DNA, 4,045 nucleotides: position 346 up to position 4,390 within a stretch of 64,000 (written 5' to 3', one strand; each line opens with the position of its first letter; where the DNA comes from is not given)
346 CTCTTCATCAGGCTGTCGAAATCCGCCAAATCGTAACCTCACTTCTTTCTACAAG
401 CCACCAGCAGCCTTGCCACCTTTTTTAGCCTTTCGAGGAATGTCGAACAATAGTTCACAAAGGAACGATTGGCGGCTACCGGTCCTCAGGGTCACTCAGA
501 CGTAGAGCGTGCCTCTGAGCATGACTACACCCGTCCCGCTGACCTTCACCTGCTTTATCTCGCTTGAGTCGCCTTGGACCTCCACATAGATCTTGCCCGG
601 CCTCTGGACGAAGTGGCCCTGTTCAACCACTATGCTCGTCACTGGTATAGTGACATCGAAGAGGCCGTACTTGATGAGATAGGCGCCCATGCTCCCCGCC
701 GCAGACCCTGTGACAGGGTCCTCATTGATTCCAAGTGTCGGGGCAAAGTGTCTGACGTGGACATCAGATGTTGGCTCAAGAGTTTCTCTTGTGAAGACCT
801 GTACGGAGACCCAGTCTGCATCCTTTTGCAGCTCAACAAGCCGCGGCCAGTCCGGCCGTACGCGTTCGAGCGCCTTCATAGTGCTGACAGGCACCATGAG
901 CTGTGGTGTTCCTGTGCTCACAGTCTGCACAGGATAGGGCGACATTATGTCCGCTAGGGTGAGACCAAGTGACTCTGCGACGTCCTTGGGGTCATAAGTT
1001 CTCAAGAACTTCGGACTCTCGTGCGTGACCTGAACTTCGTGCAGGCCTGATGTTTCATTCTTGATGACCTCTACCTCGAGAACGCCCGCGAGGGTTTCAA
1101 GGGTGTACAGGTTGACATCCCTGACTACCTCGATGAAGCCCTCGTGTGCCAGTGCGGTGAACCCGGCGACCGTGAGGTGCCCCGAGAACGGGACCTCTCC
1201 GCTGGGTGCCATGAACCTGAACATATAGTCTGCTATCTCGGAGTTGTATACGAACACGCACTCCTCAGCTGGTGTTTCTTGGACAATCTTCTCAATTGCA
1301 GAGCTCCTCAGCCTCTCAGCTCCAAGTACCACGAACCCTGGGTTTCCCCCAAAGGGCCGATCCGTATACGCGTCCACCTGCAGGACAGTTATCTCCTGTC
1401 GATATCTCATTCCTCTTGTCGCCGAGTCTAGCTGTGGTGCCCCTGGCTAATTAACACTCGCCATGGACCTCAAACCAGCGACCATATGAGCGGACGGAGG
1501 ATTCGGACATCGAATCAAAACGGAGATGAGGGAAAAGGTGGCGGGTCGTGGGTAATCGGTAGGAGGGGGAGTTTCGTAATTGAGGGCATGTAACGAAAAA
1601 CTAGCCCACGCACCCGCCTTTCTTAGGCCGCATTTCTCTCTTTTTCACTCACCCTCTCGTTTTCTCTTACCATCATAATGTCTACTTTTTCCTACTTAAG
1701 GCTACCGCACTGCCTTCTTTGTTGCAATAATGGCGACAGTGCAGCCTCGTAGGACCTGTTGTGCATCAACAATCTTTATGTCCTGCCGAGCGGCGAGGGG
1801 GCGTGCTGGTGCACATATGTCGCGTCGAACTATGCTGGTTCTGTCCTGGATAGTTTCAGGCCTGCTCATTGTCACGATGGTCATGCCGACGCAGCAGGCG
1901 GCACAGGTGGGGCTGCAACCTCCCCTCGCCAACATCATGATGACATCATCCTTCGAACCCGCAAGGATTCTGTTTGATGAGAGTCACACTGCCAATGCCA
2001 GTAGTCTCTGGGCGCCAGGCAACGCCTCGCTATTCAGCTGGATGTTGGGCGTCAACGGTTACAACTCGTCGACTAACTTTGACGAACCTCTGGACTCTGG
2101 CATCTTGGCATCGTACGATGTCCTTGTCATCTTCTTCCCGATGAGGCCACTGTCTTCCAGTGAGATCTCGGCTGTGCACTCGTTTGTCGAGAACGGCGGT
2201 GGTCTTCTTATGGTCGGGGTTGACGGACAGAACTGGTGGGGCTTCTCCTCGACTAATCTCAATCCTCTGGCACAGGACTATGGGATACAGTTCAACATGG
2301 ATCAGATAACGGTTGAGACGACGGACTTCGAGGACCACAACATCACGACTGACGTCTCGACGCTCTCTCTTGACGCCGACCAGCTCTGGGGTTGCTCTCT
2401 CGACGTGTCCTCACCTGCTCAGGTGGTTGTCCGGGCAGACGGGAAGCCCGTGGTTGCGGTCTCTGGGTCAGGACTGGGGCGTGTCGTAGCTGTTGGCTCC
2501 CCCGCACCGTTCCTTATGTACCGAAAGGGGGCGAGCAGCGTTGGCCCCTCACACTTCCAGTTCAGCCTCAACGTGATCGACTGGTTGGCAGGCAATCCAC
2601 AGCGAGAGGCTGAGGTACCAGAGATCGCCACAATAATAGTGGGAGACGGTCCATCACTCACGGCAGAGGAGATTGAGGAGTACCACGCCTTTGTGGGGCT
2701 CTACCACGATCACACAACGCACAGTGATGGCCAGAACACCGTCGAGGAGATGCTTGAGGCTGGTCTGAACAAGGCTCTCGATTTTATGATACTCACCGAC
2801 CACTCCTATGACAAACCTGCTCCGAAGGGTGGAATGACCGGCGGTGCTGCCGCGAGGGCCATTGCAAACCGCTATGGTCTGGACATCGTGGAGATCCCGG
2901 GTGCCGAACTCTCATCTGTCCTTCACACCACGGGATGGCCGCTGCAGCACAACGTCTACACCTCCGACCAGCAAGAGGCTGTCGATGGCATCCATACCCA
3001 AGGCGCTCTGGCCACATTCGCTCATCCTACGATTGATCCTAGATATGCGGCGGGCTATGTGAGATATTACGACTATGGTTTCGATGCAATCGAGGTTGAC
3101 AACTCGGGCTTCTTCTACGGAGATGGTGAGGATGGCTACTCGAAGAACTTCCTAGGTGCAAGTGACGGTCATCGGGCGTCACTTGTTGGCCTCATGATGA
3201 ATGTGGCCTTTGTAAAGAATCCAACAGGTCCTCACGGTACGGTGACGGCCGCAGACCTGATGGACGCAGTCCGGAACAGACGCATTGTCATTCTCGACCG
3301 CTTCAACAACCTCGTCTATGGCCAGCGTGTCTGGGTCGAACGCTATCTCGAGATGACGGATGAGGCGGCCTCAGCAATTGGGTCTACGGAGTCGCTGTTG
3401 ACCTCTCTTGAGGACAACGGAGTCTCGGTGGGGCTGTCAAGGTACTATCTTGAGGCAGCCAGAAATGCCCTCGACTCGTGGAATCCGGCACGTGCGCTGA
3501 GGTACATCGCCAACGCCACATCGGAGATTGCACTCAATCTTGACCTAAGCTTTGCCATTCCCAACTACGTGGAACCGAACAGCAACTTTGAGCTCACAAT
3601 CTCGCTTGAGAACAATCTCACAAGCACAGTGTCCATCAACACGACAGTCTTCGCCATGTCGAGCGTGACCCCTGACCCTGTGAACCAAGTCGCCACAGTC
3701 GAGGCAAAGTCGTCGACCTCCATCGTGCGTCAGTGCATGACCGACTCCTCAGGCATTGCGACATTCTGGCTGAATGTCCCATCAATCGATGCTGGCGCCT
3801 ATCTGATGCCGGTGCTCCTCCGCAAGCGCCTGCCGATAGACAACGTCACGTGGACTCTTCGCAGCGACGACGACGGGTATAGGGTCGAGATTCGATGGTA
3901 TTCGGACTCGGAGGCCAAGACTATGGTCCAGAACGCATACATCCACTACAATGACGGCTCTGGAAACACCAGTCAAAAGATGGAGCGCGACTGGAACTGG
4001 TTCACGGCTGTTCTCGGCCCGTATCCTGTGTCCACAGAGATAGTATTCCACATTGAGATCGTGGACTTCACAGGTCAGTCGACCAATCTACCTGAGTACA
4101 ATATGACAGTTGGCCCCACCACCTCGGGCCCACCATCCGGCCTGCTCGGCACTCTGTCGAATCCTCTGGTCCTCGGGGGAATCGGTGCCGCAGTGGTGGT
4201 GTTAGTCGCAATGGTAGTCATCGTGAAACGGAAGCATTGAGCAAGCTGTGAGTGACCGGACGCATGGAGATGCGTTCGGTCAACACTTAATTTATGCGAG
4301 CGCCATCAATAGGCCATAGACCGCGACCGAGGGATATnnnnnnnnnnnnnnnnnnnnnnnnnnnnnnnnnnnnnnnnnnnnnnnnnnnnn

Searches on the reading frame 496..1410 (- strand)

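Call 43: search_protein_families(library=pfam, proteins=[window:496-1410:-], max_evalue=0.00001)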
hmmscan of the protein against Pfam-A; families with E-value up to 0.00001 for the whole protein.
window:496-1410:- (304 aa): 2 families
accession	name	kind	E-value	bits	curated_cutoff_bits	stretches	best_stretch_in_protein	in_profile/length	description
PF02567.21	PhzC-PhzF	-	1.3e-52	179.5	27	1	12-299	1-280/281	Phenazine biosynthesis-like protein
PF05544.16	Pro_racemase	-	5.2e-07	29.5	27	1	58-154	65-159/325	Proline racemase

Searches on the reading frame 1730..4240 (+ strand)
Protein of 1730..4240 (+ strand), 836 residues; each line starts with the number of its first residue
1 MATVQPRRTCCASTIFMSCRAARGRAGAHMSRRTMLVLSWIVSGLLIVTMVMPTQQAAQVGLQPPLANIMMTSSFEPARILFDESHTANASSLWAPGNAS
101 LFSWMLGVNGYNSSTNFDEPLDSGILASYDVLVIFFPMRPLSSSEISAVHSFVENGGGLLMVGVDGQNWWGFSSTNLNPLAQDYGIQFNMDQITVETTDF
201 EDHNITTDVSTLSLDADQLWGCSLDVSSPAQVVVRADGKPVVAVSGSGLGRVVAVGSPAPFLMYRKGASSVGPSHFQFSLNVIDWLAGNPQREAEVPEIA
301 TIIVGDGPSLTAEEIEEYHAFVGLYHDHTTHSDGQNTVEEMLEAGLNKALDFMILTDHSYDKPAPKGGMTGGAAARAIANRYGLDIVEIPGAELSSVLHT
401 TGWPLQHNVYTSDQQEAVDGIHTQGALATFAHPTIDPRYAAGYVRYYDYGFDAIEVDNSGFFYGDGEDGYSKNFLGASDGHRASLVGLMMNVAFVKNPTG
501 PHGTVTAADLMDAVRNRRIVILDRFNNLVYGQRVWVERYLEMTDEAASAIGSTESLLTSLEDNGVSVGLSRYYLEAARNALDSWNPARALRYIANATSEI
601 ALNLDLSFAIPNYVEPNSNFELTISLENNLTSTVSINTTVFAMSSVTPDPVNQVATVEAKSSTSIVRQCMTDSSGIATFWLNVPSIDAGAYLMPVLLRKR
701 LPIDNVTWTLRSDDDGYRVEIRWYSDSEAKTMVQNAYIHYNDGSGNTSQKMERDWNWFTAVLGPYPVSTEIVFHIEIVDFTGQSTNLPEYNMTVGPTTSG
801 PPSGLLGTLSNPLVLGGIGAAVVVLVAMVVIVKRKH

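Call 43: search_protein_families(library=pfam, proteins=[window:1730-4240:+], max_evalue=0.00001)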
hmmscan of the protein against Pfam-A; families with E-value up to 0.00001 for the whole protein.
window:1730-4240:+ (836 aa): 2 families
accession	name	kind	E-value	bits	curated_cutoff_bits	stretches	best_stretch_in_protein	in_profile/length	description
PF23355.1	IFT52_GIFT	-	6.7e-08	32.4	27.2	1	118-193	35-108/246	IFT52 GIFT domain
PF09822.16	ABC_transp_aux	-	2.9e-07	30.5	34.7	1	121-193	38-119/288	ABC-type uncharacterized transport system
